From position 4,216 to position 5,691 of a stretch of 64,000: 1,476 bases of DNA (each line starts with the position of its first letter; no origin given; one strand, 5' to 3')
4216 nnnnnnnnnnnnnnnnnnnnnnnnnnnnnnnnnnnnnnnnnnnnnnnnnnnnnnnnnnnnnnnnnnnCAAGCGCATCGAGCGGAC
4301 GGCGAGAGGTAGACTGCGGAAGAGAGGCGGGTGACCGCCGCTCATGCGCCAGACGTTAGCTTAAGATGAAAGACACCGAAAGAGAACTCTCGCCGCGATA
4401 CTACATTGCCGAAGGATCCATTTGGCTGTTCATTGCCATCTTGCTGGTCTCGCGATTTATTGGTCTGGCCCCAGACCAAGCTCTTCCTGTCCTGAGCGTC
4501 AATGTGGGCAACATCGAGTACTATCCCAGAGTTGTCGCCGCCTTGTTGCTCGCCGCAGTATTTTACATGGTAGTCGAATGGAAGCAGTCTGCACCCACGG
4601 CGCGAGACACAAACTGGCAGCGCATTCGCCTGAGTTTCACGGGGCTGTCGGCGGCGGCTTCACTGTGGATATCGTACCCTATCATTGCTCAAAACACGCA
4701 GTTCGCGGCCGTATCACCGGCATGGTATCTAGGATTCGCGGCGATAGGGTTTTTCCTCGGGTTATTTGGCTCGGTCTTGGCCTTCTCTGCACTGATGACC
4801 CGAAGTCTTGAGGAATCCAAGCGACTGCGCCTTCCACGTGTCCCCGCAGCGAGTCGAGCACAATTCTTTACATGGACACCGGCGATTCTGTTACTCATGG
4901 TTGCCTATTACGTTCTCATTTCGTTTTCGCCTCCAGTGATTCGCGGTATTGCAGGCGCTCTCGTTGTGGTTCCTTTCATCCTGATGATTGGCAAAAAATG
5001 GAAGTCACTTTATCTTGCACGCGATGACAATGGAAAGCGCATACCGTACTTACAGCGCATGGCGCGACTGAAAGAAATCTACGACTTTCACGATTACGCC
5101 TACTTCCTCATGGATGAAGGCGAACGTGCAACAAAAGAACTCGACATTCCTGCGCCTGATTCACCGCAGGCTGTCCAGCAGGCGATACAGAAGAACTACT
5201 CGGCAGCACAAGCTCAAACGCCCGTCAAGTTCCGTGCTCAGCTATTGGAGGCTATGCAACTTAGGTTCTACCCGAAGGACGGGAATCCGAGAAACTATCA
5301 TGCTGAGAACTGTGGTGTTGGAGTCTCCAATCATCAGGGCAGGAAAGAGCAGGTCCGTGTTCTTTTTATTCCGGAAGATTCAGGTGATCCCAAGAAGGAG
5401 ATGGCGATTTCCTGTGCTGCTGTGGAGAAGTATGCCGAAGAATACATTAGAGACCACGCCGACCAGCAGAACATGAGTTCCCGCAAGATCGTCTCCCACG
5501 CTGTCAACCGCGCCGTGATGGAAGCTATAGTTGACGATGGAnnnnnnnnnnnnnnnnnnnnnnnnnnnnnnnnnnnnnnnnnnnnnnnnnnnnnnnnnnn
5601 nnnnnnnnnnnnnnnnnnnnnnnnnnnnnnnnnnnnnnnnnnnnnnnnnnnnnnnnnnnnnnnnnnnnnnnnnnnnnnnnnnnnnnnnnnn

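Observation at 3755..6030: Two-gene module: putative HEPN RNase followed by a 6-TM/ankyrin protein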

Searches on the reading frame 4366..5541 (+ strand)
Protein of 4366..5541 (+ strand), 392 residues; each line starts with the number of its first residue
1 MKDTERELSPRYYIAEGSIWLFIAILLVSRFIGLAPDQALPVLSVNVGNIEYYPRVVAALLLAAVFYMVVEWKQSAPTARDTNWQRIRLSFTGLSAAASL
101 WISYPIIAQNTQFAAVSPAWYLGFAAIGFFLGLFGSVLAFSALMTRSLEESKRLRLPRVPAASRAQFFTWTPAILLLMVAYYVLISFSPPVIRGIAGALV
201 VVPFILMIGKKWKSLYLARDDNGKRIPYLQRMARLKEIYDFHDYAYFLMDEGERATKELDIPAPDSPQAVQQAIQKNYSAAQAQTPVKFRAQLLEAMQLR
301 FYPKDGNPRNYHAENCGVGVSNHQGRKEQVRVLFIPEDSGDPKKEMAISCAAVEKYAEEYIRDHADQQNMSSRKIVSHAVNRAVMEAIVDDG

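Call 17: find_homologous_proteins(query=window:4366-5541:+, max_evalue=0.001)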
Query seq(392 aa) (392 aa): 32 proteins with E <= 0.001 among 8000 candidates.
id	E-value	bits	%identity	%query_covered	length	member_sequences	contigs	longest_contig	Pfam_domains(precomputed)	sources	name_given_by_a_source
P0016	1.8e-258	874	100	100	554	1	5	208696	PF13606.13,PF13857.13,PF12796.14,PF00023.37,PF13637.13,PF24521.3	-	-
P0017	2.6e-165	568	62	100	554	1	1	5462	PF13606.13,PF13857.13,PF12796.14,PF00023.37,PF13637.13,PF24521.3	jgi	jgi:hypothetical protein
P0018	9.9e-164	563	63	100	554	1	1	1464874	PF13606.13,PF13857.13,PF12796.14,PF00023.37,PF13637.13,PF24521.3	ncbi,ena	-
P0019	1.4e-158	546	60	100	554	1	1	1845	PF13606.13,PF13857.13,PF12796.14,PF00023.37,PF13637.13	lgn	-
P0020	1.2e-132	460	57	93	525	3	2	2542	PF13606.13,PF13857.13,PF12796.14,PF00023.37,PF13637.13,PF24521.3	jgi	jgi:ankyrin repeat protein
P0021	2.1e-130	453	53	99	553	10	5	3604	PF13606.13,PF13857.13,PF12796.14,PF00023.37,PF13637.13,PF24521.3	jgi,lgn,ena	-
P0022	6.6e-130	451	53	99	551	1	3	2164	PF13606.13,PF13857.13,PF12796.14,PF00023.37,PF13637.13,PF24521.3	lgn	-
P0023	1.4e-127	444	53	99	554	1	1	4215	PF13606.13,PF13857.13,PF12796.14,PF00023.37,PF13637.13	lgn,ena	-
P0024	3.9e-126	439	51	100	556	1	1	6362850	PF13606.13,PF13857.13,PF12796.14,PF00023.37,PF13637.13,PF24521.3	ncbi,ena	-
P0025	2.7e-122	426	51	99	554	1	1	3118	PF13606.13,PF13857.13,PF12796.14,PF00023.37,PF13637.13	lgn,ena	-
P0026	3.9e-115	403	46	98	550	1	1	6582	PF13606.13,PF13857.13,PF12796.14,PF00023.37,PF13637.13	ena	-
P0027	3.4e-113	396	47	100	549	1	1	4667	PF13606.13,PF13857.13,PF12796.14,PF00023.37,PF13637.13,PF24521.3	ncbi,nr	ncbi:MAG: ankyrin repeat domain-containing protein [Candidatus Delongbacteria bacterium]|nr:ankyrin 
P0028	3.5e-111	390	46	100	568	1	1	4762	PF13606.13,PF13857.13,PF12796.14,PF00023.37,PF13637.13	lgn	-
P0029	8.1e-111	389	46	97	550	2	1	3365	PF13606.13,PF13857.13,PF12796.14,PF00023.37,PF13637.13,PF24521.3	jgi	-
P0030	1.8e-110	387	47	98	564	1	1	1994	PF13606.13,PF13857.13,PF12796.14,PF00023.37,PF13637.13,PF24521.3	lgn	-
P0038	1.9e-105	371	46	98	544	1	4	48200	PF13606.13,PF13857.13,PF12796.14,PF00023.37,PF13637.13,PF24521.3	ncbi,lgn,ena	-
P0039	2.0e-100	354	44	99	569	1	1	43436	PF13606.13,PF13857.13,PF12796.14,PF00023.37,PF13637.13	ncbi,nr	ncbi:MAG: ankyrin repeat domain-containing protein [Deltaproteobacteria bacterium]|nr:ankyrin repeat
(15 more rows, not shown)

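Call 19: find_encoding_contigs(protein=P0018, flank=7000, max_places=2)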
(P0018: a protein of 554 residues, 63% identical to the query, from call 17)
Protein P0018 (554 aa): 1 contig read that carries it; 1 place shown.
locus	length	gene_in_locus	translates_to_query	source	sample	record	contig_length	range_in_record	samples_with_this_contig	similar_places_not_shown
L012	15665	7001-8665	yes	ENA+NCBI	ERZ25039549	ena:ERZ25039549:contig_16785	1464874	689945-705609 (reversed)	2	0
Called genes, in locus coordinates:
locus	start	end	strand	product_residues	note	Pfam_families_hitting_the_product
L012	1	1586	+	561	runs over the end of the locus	PF02463:SMC_N (faint), PF00005:ABC_tran, PF13304:AAA_21 (faint), PF12848:ABC_tran_Xtn, PF00005:ABC_tran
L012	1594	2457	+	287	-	PF00749:tRNA-synt_1c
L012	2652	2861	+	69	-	-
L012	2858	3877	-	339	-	PF12801:Fer4_5, PF00037:Fer4 (faint), PF12801:Fer4_5, PF13237:Fer4_10, PF14697:Fer4_21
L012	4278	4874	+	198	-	PF00300:His_Phos_1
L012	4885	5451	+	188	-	PF02283:CobU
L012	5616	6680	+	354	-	PF02277:DBI_PRT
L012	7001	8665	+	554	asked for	PF12796:Ank_2, PF13606:Ank_3 (faint), PF13637:Ank_4 (weak), PF00023:Ank (weak), PF12796:Ank_2, PF13637:Ank_4 (weak), PF12796:Ank_2 (weak), PF13857:Ank_5, +1 more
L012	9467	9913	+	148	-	-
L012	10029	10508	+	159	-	PF06983:3-dmu-9_3-mt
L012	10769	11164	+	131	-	-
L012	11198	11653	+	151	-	PF06172:Cupin_5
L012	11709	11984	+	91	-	PF01037:AsnC_trans_reg, PF22482:AsnC_trans_reg_3 (weak)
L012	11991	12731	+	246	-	PF02654:CobS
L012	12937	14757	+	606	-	PF01855:POR_N, PF02775:TPP_enzyme_C, PF12838:Fer4_7 (weak)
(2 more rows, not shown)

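Call 20: find_encoding_contigs(protein=P0024, flank=7000, max_places=2)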
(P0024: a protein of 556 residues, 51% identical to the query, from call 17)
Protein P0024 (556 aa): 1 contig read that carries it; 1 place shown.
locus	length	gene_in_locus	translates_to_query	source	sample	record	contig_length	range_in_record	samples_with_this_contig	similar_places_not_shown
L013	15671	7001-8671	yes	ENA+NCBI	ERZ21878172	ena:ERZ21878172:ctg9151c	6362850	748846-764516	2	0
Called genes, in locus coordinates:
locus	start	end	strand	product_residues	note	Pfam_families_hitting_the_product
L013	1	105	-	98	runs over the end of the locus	PF01527:HTH_Tnp_1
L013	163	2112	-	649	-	PF09976:TPR_21 (faint), PF01535:PPR (faint), PF04781:DUF627 (faint), PF07719:TPR_2 (faint), PF09613:HrpB1_HrpK (faint), PF13174:TPR_6 (faint), PF13176:TPR_7 (faint), PF13414:TPR_11 (faint), +8 more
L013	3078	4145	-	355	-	PF14236:DruA, PF13808:DDE_Tnp_1_assoc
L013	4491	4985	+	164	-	-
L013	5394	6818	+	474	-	PF00078:RVT_1, PF08388:GIIM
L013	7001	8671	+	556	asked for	PF24521:Ank_KRIT1 (faint), PF12796:Ank_2, PF13606:Ank_3 (faint), PF13637:Ank_4, PF00023:Ank (weak), PF13637:Ank_4 (weak), PF12796:Ank_2, PF13857:Ank_5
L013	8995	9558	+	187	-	PF08239:SH3_3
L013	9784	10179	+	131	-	-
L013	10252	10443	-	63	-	-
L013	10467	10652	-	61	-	-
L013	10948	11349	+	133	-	PF23198:PDE8A_N (weak), PF00072:Response_reg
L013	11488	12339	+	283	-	-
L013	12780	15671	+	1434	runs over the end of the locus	-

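Call 67: find_encoding_contigs(protein=P0038, flank=6000, max_places=2)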
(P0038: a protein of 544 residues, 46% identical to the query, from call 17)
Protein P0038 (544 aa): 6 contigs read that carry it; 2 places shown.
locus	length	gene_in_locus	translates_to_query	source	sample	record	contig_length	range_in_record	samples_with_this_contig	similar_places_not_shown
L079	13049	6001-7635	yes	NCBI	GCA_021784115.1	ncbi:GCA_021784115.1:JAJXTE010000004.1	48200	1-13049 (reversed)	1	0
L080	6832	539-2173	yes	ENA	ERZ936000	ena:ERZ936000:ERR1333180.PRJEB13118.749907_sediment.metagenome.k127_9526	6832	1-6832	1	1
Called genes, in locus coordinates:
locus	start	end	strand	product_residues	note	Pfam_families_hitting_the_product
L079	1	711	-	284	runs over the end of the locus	PF01842:ACT (weak), PF00551:Formyl_trans_N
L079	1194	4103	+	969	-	PF03477:ATP-cone, PF00317:Ribonuc_red_lgN, PF02867:Ribonuc_red_lgC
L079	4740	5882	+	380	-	PF00268:Ribonuc_red_sm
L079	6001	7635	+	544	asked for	PF13606:Ank_3 (faint), PF24521:Ank_KRIT1 (faint), PF00023:Ank (faint), PF12796:Ank_2, PF13637:Ank_4, PF13857:Ank_5 (weak), PF13637:Ank_4, PF12796:Ank_2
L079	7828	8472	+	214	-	PF12973:Cupin_7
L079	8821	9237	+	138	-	-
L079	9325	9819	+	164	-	PF02600:DsbB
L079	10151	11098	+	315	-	PF00485:PRK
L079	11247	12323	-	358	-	PF13098:Thioredoxin_2, PF13899:Thioredoxin_7, PF13098:Thioredoxin_2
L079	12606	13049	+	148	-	?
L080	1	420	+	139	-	?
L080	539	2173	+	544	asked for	PF13606:Ank_3 (faint), PF24521:Ank_KRIT1 (faint), PF00023:Ank (faint), PF12796:Ank_2, PF13637:Ank_4, PF13857:Ank_5 (weak), PF13637:Ank_4, PF12796:Ank_2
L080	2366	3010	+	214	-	PF12973:Cupin_7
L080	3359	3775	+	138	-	-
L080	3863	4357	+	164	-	PF02600:DsbB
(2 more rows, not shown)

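Call 68: find_encoding_contigs(protein=P0039, flank=6000, max_places=2)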
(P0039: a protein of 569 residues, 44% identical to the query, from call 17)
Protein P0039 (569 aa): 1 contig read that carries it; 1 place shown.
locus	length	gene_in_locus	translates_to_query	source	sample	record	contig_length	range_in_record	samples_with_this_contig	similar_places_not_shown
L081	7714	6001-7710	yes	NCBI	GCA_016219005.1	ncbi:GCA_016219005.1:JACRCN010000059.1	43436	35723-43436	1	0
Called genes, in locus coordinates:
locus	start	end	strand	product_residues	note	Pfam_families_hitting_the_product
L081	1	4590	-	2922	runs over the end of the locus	PF10091:Glycoamylase, PF06165:GH94_b-supersand, PF17167:Glyco_hydro_94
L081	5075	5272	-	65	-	PF00313:CSD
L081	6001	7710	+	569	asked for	PF12796:Ank_2, PF13606:Ank_3 (faint), PF13637:Ank_4 (weak), PF00023:Ank (weak), PF12796:Ank_2, PF13857:Ank_5, PF00023:Ank (weak)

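Call 69: find_related_loci(query=A5, collection=genome_contigs, flank=4000)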
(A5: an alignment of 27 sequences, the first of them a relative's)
Query A5 (554 aa) in genome_contigs; peptide patterns used: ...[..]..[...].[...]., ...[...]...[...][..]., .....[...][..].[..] (x = any residue, [..] = any of these).
133 stretches matched a pattern; 61 encode a relative of the query (tblastn E <= 1e-3); 61 distinct loci.
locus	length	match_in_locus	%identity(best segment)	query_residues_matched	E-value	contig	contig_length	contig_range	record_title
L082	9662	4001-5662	65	1-554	0e+0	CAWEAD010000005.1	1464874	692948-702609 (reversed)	MAG: uncultured delta proteobacterium isolate MFD05684.bin.1.22 genome assembly, contig: contig_16785, whole genome shot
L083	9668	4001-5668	54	1-554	0e+0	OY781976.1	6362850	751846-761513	MAG: uncultured Desulforhopalus sp. isolate bb11d97f-aff7-40c5-8ccb-5babbf234ee9 genome assembly, chromosome: 1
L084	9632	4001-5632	48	1-546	9e-172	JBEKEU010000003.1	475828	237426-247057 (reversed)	MAG: Sedimentisphaerales bacterium isolate SPRUCE 213 SPRUCE_213_3, whole genome shotgun sequence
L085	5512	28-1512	52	57-552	2e-169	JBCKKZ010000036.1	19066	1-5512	Burkholderiales bacterium isolate SLM_MC1B_68-L02 Node_36_length_19066_cov_15.804123, whole genome shotgun sequence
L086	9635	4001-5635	48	1-547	1e-167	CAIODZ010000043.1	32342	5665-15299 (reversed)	MAG: uncultured Phycisphaerales bacterium isolate A3_bin-117 genome assembly, contig: bin-117:43/70, whole genome shotgu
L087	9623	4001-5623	50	7-547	1e-165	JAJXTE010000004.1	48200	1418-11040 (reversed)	MAG: Proteobacteria bacterium isolate BP4.bin37 NODE_640_length_48200_cov_10.416304, whole genome shotgun sequence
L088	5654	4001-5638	47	2-547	6e-165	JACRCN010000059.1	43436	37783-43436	MAG: Deltaproteobacteria bacterium isolate NC_groundwater_1647_Pr3_B-0.1um_60_22 SR-2_scaffold_141_1459782, whole genome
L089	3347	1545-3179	46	3-547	5e-170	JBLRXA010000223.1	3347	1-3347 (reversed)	MAG: Methylobacter sp. isolate TamC05-25 NODE_19903_length_3347_cov_5.839307, whole genome shotgun sequence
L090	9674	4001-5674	46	1-549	5e-155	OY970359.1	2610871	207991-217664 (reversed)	MAG: uncultured Phycisphaerales bacterium isolate MFD01231.bin.c.4 genome assembly, chromosome: 1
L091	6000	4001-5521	44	1-548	6e-143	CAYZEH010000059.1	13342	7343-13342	MAG TPA_asm: uncultured Pirellulales bacterium isolate SRP191223_co1_105 genome assembly, contig: NODE_5042_length_13342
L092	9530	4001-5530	40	1-552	3e-142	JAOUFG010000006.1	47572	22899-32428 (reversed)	MAG: Phycisphaerae bacterium isolate 4_1_July_SF_Bin34 4_1_July_SF_Bin34_scaffold_214_c1, whole genome shotgun sequence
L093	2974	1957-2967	47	1-338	1e-100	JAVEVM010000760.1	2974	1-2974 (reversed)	MAG: Desulforhabdus sp. isolate BF4_121 NODE_141065_length_2974_cov_2.899192_Biofilm4, whole genome shotgun sequence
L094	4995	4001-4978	45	7-332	3e-94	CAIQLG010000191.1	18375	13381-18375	MAG: uncultured Lentisphaerae bacterium isolate AM-lipid-01-D10_bin-0339 genome assembly, contig: bin-0339:191/606, whol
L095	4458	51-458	67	419-554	4e-54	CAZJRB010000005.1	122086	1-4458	MAG TPA_asm: uncultured Planctomycetaceae bacterium isolate binchicken_co334_128 genome assembly, contig: NODE_166_lengt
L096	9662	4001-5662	49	1-554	4e-179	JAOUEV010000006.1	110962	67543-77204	MAG: Nitrospirota bacterium isolate 4_1_July_SF_Bin20 4_1_July_SF_Bin20_scaffold_35_c1, whole genome shotgun sequence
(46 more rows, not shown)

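Call 72: search_protein_families(library=pfam, proteins=[L013:9784-10176:+], max_evalue=0.01)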
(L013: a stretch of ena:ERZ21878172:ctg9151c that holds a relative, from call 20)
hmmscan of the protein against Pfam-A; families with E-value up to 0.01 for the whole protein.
L013:9784-10176:+ (131 aa): 0 families

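Call 73: predict_structure(alignment_id=A5)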
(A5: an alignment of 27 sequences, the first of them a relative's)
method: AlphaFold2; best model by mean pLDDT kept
length: 554 residues; sequences in the alignment: 27
mean_pLDDT: 82.5   pTM: 0.53
mean pLDDT of the five models: 82.5, 80.4, 79.7, 78.1, 73.0
residues with pLDDT >= 90: 154; 70-90: 319; 50-70: 73; < 50: 8
segments of 3 or more residues with pLDDT < 50: 1-4, 283-285
pLDDT, mean of each block of 10 residues (from residue 1): 60 91 88 71 72 87 91 79 84 91 87 86 91 89 83 73 87 94 91 88 87 81 81 78 68 67 72 73 60 82 81 80 68 78 81 86 66 80 77 78 87 87 81 91 95 86 93 96 91 94 94 91 89 91 78 51
secondary structure, 60 per line:
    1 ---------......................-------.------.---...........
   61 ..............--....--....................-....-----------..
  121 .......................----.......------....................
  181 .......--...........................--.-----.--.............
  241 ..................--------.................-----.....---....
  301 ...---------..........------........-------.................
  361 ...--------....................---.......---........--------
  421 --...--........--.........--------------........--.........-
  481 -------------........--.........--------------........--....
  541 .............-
elements in order: H10-31 H50-74 H77-80 H83-102 H104-107 H119-143 H148-154 H161-187 H190-216 H228-258 H267-283 E289-293 E297-303 E316-322 E329-336 E344-349 H350-363 H372-391 H395-401 H405-412 H428-435 H438-446 H461-468 H471-479 H494-501 H504-512 H527-534 H537-553

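Call 78: fold_search(model_id=the predicted structure, library=pdb)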
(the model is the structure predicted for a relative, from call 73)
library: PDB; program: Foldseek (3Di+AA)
matches with E <= 10: 994; with E <= 0.001: 730
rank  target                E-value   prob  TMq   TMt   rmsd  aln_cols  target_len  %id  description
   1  6z4s                  3.4e-11  1.00  0.30  0.36  32.6       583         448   16  Crystal structure of the neurotensin receptor 1 (NTSR1-H4bmx) in complex with the small molecule inverse agonist SR48692 (released 2021-02-10)
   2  6zin                  9.5e-11  1.00  0.29  0.36  31.7       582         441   16  Crystal structure of the neurotensin receptor 1 in complex with the small molecule inverse agonist SR48692 (released 2021-02-10)
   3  9qc1                  1.2e-10  1.00  0.30  0.36  33.7       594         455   16  Crystal structure of the neurotensin receptor 1 in complex with the small-molecule full agonist cp28a (released 2026-02-11)
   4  9qd4                  1.2e-10  1.00  0.30  0.35  34.1       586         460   16  Crystal structure of the neurotensin receptor 1 in complex with the small-molecule full agonist cp30a (released 2026-02-11)
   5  7p3i_D                2.5e-10  1.00  0.27  0.93   1.1       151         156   38  Crystal structure of human CD40/TNFRSF5 in complex with the anti-CD40 DARPin protein (released 2022-04-06)
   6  6za8                  2.6e-10  1.00  0.30  0.36  33.8       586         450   16  Crystal structure of the neurotensin receptor 1 in complex with the small-molecule partial agonist RTI-3a (released 2021-02-10)
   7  7b4w_A                2.7e-10  1.00  0.27  0.92   1.1       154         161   36  Broadly neutralizing DARPin bnD.3 in complex with the HIV-1 envelope variable loop 3 crown mimetic peptide V3-IF (BG50 (released 2021-11-24)
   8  6z8n                  2.9e-10  1.00  0.30  0.35  33.0       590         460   16  Crystal structure of the neurotensin receptor 1 in complex with the small-molecule full agonist SRI-9829 (released 2021-02-10)
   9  7b4w_C                3.5e-10  1.00  0.27  0.93   1.2       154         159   36  Broadly neutralizing DARPin bnD.3 in complex with the HIV-1 envelope variable loop 3 crown mimetic peptide V3-IF (BG50 (released 2021-11-24)
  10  6z4q                  3.6e-10  1.00  0.29  0.36  32.3       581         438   16  Crystal structure of the neurotensin receptor 1 in complex with the small-molecule inverse agonist SR142948A (released 2021-02-10)
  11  6fpa_A                3.8e-10  1.00  0.27  0.91   1.3       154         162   36  Crystal structure of anti-mTFP1 DARPin 1238_G01 in space group P212121 (released 2018-10-03)
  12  7tbo_A                3.8e-10  1.00  0.29  0.46  13.3       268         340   24  LOV2-DARPIN fusion : D12 (released 2023-07-05)
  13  6fp8_B                4.2e-10  1.00  0.28  0.91   1.1       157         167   35  mTFP1/DARPin 1238_E11 complex in space group C2 (released 2018-10-03)
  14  7tbo_B                4.5e-10  1.00  0.29  0.46  13.3       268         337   24  LOV2-DARPIN fusion : D12 (released 2023-07-05)
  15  9gtk_H                4.9e-10  1.00  0.28  0.94   0.9       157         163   36  KRAS in complex with DARPin 784_F5 (released 2025-06-25)
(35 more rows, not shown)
